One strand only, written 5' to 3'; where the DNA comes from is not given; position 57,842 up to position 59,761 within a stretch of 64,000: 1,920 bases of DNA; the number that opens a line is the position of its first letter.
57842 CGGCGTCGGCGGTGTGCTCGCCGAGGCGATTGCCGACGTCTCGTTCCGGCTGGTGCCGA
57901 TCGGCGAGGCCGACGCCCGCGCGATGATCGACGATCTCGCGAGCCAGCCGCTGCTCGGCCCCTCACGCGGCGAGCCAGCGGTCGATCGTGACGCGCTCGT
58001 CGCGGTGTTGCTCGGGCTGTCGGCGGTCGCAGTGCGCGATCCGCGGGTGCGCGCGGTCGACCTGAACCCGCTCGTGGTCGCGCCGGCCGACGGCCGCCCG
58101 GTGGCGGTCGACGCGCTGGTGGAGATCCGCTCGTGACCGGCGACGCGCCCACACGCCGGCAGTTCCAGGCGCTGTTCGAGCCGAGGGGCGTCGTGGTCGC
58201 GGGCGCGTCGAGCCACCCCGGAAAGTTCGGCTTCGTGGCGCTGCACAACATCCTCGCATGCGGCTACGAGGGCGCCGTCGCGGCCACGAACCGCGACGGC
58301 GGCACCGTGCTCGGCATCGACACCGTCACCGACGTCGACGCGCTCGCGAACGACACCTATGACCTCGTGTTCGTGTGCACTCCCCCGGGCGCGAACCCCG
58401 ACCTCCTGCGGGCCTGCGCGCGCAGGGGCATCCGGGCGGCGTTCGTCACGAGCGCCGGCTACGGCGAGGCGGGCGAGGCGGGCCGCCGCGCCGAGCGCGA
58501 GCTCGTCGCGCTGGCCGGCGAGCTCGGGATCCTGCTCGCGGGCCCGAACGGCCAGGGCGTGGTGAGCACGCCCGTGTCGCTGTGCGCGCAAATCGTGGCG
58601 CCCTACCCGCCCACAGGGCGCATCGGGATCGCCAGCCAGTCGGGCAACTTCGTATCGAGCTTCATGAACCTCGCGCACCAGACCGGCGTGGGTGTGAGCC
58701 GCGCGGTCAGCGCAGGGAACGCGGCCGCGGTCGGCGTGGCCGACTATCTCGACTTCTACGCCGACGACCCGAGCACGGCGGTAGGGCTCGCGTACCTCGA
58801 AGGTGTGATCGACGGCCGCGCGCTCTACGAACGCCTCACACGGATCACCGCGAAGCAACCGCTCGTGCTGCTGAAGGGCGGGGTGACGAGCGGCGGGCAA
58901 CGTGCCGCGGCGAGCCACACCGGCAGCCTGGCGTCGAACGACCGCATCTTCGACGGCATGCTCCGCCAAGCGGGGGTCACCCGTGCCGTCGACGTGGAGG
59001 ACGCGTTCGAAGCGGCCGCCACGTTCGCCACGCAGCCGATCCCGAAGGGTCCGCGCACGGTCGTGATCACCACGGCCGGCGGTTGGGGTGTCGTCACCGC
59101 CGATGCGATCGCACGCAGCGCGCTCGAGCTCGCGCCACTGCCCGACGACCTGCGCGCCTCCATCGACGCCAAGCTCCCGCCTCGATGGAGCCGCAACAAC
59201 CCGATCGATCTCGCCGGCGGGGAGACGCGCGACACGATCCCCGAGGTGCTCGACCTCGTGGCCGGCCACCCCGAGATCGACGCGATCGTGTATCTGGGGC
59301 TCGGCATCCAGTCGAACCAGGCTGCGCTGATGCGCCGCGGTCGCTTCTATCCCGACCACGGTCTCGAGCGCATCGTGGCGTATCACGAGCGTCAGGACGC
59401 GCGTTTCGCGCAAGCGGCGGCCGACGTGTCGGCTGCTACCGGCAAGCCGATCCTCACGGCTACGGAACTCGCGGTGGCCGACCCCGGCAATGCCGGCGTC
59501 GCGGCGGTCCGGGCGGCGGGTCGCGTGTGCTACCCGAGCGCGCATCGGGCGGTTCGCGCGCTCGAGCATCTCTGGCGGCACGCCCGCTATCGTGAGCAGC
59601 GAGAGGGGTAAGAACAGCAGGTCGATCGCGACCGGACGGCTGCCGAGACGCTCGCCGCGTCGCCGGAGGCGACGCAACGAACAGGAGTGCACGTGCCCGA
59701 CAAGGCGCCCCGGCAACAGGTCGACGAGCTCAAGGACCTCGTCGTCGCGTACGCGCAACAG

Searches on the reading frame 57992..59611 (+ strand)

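Call 28: search_protein_families(library=pfam, proteins=[window:57992-59611:+], max_evalue=0.001)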
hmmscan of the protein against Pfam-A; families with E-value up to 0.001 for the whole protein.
window:57992-59611:+ (539 aa): 3 families
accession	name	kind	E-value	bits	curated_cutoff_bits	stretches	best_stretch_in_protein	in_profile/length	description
PF13607.11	Succ_CoA_lig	-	1.6e-42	145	27.4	1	209-345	2-138/138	Succinyl-CoA ligase like flavodoxin domain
PF13380.12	CoA_binding_2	-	3.4e-13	50.5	22.8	1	67-186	3-109/116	CoA binding domain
PF19045.5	Ligase_CoA_2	-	9.2e-10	39.2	23.7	1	357-433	2-78/162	Ligase-CoA domain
